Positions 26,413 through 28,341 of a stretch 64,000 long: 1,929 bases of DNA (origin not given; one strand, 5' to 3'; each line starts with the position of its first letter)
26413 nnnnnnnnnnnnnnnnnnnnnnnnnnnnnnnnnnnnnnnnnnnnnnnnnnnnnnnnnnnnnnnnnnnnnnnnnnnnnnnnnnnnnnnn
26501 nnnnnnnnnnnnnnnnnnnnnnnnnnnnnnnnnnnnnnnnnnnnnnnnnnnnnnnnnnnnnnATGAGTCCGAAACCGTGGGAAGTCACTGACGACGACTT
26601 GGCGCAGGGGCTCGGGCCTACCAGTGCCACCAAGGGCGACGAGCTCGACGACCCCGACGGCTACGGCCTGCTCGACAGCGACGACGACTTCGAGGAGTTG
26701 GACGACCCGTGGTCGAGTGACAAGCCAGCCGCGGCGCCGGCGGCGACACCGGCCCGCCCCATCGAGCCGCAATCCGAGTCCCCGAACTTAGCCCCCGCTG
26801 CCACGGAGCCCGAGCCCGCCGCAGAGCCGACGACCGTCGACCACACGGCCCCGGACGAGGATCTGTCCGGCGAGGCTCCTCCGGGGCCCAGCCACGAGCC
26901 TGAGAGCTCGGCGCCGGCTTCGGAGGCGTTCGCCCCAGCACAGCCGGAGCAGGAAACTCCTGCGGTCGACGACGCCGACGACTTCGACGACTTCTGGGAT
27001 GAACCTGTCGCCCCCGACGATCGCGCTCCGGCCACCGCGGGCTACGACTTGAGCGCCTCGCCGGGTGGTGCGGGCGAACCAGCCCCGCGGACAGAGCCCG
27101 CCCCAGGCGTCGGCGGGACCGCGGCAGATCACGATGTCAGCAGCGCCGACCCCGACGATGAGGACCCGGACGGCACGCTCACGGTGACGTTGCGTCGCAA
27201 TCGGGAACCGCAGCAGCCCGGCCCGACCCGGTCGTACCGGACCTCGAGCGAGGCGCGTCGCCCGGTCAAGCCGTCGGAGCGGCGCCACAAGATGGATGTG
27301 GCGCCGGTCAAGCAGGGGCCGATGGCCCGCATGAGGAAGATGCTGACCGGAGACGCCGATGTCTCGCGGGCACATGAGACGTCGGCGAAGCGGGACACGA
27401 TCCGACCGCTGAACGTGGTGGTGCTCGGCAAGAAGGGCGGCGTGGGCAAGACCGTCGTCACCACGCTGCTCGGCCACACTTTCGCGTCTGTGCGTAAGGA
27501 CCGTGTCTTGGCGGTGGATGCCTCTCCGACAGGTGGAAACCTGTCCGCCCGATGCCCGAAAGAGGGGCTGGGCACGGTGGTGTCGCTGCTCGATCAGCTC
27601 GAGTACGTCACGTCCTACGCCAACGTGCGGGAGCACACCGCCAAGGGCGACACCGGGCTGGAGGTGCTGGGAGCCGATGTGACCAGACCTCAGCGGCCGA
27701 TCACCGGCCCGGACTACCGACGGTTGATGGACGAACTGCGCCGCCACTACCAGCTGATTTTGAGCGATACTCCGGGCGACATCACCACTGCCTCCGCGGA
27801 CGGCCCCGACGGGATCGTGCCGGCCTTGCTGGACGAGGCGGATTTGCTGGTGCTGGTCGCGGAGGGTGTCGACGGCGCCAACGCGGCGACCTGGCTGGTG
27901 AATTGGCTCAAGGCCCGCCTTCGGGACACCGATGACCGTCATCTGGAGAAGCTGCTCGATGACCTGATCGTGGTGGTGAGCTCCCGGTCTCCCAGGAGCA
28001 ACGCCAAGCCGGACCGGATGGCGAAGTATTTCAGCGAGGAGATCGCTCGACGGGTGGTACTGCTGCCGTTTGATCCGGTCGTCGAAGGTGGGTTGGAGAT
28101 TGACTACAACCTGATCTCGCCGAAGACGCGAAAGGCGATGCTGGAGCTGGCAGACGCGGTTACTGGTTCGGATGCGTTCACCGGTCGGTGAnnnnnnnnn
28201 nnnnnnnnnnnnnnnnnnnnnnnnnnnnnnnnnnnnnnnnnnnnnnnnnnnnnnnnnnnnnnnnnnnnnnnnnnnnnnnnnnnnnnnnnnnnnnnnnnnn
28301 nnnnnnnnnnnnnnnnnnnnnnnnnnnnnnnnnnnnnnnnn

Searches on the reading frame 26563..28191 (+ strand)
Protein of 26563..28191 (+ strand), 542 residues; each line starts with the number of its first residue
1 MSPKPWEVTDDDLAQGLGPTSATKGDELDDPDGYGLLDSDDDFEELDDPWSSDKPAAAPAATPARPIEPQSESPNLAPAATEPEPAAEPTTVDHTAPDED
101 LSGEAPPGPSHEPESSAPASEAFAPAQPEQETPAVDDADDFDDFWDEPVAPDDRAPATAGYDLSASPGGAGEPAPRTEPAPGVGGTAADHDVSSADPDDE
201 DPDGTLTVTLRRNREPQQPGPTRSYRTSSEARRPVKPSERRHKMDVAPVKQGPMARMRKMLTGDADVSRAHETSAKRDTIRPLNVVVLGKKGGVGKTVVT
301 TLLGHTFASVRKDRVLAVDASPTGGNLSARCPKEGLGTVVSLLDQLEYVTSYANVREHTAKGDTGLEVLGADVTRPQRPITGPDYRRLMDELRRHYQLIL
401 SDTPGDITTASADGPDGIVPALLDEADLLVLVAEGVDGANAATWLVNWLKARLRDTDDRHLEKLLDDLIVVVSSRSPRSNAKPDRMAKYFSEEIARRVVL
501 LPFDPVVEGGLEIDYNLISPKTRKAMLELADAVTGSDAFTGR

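Call 9: search_protein_families(library=pfam, proteins=[window:26563-28191:+], max_evalue=0.001)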
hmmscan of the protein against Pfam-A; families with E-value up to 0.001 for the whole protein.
window:26563-28191:+ (542 aa): 3 families
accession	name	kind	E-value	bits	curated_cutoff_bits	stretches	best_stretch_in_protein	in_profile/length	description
PF01656.29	CbiA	-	2.7e-08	34.3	25.4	1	285-371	1-78/125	CobQ/CobB/MinD/ParA nucleotide binding domain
PF13614.12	AAA_31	-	0.0004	20.8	27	0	286-329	5-46/177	AAA domain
PF06564.18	CBP_BcsQ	-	0.00063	19.8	21.3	0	285-324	4-42/234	Cellulose biosynthesis protein BcsQ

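Call 87: search_dna_similar(query=window:26563-28191:+, collection=plasmids, mode=protein, max_rows=10)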
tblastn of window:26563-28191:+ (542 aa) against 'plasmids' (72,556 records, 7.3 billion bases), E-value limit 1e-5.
Records with a match: 109; places in all: 115; records where one place covers at least 80% of the query: 0.
Best place of each record, by identity: <60% 109.
By first word of the organism name: Rhodococcus 39; Mycobacterium 31; Mycolicibacterium 11; Pseudonocardia 7; Streptomyces 4; Nocardiopsis 3; Nocardia 3; Mycobacteroides 3; Gordonia 2; Corynebacterium 1; and 5 more.
By predicted mobility (MOB-suite, as given by PLSDB): mobilizable 56; non-mobilizable 53.
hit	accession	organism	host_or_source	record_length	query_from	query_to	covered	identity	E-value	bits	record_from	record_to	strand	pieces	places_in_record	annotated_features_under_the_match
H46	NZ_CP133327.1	Rhodococcus sp. DN22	-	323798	210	540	61%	32.8%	2e-21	106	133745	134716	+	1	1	hypothetical protein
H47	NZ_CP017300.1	Rhodococcus sp. YL-1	pure culture,soil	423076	210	540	61%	32.8%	2e-21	106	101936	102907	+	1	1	hypothetical protein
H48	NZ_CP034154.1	Rhodococcus sp. NJ-530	Antarctic sea ice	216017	227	540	58%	32.9%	1e-22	110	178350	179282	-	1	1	hypothetical protein (x2)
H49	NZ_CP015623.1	Corynebacterium crudilactis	pure culture,raw cow milk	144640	306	539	43%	43.0%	2e-36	152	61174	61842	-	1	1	hypothetical protein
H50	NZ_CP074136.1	Nocardiopsis changdeensis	Whole organism,soil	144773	238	533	55%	33.9%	9e-14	82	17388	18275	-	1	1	MinD/ParA family protein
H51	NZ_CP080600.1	Nocardiopsis sp. MT53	Whole organism,soil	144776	238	533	55%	33.9%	9e-14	82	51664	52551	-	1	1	MinD/ParA family protein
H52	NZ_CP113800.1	Rhodococcus pyridinivorans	sediment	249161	315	539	42%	39.9%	4e-29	130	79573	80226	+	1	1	AAA family ATPase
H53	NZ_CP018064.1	Rhodococcus sp. 2G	cell culture,soil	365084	315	539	42%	39.9%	4e-29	130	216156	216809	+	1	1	AAA family ATPase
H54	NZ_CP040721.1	Rhodococcus pyridinivorans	prokaryote,Quinoline-degrading ...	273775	315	539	42%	39.9%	4e-29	130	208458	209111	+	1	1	AAA family ATPase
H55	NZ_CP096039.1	Rhodococcus pyridinivorans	cell culture,soil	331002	315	539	42%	39.9%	4e-29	130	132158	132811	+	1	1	AAA family ATPase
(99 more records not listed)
